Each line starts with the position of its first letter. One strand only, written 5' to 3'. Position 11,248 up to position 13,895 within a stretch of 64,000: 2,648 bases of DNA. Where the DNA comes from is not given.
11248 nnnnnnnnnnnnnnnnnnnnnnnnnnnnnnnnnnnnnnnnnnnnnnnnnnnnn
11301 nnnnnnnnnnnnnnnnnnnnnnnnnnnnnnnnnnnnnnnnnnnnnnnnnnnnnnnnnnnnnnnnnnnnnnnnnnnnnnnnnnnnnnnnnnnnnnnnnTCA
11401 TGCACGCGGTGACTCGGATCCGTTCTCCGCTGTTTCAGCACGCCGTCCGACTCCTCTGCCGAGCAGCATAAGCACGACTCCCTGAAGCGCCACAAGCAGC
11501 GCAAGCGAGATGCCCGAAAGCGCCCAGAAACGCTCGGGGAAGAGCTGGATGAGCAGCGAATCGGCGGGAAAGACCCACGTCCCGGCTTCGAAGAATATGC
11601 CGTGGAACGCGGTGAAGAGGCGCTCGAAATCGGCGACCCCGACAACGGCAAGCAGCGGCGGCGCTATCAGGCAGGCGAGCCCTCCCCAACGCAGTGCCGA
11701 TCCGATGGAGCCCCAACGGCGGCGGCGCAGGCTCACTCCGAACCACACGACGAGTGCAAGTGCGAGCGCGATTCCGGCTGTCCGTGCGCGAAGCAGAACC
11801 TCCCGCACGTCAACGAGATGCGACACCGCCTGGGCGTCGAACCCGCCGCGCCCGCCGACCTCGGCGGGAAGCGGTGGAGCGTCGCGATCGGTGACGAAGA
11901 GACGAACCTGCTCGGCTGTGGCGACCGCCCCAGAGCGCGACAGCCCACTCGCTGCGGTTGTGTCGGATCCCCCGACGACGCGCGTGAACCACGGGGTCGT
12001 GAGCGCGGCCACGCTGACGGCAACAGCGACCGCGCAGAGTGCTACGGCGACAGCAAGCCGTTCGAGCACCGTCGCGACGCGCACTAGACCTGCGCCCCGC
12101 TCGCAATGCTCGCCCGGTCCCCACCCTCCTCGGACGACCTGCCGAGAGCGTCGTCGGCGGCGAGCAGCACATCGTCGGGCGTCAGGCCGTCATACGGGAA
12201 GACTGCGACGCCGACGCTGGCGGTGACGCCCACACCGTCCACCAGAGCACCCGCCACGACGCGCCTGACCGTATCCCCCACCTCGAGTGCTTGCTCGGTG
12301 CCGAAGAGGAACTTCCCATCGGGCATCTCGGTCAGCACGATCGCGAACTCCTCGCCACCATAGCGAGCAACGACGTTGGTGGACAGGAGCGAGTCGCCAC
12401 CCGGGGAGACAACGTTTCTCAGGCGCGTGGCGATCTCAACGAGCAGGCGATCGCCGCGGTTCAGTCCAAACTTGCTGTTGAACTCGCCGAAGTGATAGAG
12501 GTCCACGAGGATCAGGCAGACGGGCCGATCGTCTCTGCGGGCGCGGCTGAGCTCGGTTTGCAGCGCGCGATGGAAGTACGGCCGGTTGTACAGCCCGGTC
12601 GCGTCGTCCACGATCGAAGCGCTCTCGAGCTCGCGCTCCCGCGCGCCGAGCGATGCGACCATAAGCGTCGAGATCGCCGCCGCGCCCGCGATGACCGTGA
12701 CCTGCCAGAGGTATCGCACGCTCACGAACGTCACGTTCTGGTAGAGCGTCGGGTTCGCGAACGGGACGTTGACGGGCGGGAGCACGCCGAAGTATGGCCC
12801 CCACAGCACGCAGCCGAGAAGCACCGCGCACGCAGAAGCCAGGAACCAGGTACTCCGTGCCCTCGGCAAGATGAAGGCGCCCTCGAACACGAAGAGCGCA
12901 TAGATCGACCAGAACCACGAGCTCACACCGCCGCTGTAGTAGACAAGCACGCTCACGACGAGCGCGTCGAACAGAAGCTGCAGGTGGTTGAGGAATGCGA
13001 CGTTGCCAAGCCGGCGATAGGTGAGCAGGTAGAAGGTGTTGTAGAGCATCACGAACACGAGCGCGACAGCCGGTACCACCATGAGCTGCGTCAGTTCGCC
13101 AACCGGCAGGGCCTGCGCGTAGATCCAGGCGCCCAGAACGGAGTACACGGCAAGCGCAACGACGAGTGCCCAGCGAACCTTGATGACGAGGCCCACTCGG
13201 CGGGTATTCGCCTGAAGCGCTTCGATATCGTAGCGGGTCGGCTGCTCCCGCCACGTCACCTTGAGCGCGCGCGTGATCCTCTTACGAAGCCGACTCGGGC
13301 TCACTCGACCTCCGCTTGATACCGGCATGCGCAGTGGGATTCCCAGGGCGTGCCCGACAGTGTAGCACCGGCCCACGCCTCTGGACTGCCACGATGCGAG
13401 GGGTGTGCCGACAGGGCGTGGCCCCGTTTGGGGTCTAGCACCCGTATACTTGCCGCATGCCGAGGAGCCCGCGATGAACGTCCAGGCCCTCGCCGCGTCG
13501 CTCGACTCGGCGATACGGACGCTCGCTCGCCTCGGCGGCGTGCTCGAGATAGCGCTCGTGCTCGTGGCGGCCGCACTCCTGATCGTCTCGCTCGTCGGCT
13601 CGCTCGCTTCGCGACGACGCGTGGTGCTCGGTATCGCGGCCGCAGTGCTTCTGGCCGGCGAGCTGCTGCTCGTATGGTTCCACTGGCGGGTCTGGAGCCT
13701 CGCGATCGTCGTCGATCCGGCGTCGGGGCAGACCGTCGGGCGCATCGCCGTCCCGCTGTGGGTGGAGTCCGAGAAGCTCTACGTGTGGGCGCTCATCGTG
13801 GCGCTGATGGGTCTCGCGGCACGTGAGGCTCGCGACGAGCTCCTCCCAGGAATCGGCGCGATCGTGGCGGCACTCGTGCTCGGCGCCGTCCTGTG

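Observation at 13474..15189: CcsA-like haem-handling protein with an altered WWD signature and a non-ResB partner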

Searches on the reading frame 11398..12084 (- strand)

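Call 3: search_protein_families(library=pfam, proteins=[window:11398-12084:-], max_evalue=0.01)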
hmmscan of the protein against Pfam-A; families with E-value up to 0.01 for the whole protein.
window:11398-12084:- (228 aa): 1 family
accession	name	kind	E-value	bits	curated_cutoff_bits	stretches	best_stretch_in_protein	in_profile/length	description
PF07314.17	Lit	-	1.1e-19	71.5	24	1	11-187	4-176/176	Lipoprotein intramolecular transacylase Lit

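Call 4: search_protein_families(library=ncbifam, proteins=[window:11398-12084:-], max_evalue=0.01)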
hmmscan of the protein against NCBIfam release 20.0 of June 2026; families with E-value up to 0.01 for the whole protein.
window:11398-12084:- (228 aa): 2 families
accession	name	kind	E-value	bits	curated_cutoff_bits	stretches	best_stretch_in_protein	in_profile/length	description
TIGR01906.1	integ_TIGR01906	hypoth_equivalog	1.2e-18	67.7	74.8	1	82-209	77-201/207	TIGR01906 family membrane protein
NF051877.1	lptranacylLit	equivalog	2.9e-09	36.9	400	1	88-211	94-214/220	lipoprotein intramolecular transacylase Lit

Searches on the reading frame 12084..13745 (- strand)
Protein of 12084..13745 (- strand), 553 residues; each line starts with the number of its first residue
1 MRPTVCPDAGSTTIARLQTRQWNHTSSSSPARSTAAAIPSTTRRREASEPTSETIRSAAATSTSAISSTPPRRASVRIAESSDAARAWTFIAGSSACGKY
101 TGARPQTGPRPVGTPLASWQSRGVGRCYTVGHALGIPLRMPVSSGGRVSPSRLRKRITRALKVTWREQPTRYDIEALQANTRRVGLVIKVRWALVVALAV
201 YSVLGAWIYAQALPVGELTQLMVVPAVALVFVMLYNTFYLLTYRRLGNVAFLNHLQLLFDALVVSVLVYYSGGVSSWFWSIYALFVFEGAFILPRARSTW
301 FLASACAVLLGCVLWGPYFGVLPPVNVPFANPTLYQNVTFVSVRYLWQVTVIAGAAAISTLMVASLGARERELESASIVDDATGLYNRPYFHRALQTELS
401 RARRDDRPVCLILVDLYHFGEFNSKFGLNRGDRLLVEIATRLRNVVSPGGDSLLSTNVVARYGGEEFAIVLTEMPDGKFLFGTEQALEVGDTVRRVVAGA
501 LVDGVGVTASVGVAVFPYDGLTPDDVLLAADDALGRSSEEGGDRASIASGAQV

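Call 3: search_protein_families(library=pfam, proteins=[window:12084-13745:-], max_evalue=0.01)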
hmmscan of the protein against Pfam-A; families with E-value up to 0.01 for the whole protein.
window:12084-13745:- (553 aa): 2 families
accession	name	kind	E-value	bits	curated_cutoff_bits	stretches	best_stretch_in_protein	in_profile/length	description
PF00990.26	GGDEF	-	1.6e-30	106.4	23.8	1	378-543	2-160/161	Diguanylate cyclase, GGDEF domain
PF25323.1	6TM_PilS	-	2.6e-05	24.5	27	1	178-315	6-141/189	PilS-like transmembrane domain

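Call 4: search_protein_families(library=ncbifam, proteins=[window:12084-13745:-], max_evalue=0.01)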
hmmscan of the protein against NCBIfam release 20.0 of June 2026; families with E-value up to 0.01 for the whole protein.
window:12084-13745:- (553 aa): 22 families
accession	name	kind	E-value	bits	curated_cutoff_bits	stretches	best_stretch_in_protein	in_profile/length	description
TIGR00254.1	GGDEF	domain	2.1e-28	99.1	37.4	1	373-546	1-165/168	diguanylate cyclase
NF038266.1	diguan_SiaD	equivalog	2.2e-25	89.5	290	1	344-544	61-251/252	biofilm regulation diguanylate cyclase SiaD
NF007135.0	PRK09581.1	equivalog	7.1e-23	81.1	474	1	376-545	291-452/457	PleD family two-component system response regulator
NF007423.1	PRK09966.1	equivalog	4.1e-22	78.6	325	1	365-534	227-386/390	diguanylate cyclase DgcN/YfiN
NF045675.1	PhdiestaseDibA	equivalog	1.7e-21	76.2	980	1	364-543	190-359/623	phosphodiesterase DibA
NF007380.0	PRK09894.1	equivalog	1.6e-18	67.1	256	1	361-548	113-287/296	diguanylate cyclase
NF007599.0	PRK10245.1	equivalog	8.3e-17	60.7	402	1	358-548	191-370/371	diguanylate cyclase AdrA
NF047654.1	DiguCycDgcRLepto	equivalog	2.5e-16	59.4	500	1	370-498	126-240/295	diguanylate cyclase DgcR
NF051473.1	DigCycDgcsShew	equivalog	2.7e-15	56.5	400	1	372-541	130-284/291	diguanylate cyclase DgcS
NF041606.1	dguan_cyc_DgcA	equivalog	7.9e-14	51.3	370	1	370-548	171-339/340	diguanylate cyclase DgcA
NF045673.1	c-di-GMPRcptLapD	equivalog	1.8e-12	46.4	1020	1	368-540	227-390/647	cyclic di-GMP receptor LapD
NF053781.1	cdiGMPphdstlr2612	equivalog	2.9e-12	45.1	1600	1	371-478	834-935/1268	Tlr1612 family c-di-GMP phosphodiesterase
NF011955.1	PRK15426.1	equivalog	2.4e-11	42.5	408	1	362-474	383-488/564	cellulose biosynthesis regulator diguanylate cyclase DgcQ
NF007474.0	PRK10060.1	equivalog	2.8e-11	42.4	782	1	373-544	233-391/663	cyclic di-GMP phosphodiesterase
NF007298.0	PRK09776.1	equivalog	3.3e-11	41.8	1135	1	370-541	677-838/1111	diguanylate cyclase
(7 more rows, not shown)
